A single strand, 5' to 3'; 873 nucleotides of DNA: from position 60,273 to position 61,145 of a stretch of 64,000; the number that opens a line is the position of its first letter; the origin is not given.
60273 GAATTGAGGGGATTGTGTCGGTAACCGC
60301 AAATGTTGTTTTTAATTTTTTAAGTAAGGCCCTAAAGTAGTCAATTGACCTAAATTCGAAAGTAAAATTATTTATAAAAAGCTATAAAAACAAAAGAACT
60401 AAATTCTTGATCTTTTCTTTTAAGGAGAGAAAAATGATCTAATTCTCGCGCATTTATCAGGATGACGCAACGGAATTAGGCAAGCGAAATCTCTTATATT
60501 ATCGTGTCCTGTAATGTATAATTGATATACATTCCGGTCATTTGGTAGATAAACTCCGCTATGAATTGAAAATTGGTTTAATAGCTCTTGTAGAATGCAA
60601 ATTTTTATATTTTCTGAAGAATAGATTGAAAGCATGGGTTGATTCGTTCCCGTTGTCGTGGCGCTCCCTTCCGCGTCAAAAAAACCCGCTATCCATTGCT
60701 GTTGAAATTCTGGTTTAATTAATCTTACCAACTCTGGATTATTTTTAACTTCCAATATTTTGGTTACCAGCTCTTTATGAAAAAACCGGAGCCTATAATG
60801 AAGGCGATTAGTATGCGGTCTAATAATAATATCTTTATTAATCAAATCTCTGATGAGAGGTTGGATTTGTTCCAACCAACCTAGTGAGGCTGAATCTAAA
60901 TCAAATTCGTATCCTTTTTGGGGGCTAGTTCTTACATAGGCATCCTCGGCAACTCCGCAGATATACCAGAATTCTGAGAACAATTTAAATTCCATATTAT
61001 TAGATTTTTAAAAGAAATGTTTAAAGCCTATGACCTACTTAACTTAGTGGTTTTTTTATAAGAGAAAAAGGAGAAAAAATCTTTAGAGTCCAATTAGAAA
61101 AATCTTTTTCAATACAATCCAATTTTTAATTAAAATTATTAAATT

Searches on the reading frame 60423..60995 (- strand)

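Call 55: search_protein_families(library=pfam, proteins=[window:60423-60995:-], max_evalue=0.01)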
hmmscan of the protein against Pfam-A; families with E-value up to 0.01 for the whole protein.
window:60423-60995:- (191 aa): 2 families
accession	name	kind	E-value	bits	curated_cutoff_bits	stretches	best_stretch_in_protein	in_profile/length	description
PF14528.11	LAGLIDADG_3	-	1.6e-13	51.2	22.5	1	97-174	2-81/82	LAGLIDADG-like domain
PF14527.11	LAGLIDADG_WhiA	-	0.00047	20.7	23.2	0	99-171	2-71/93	WhiA LAGLIDADG-like domain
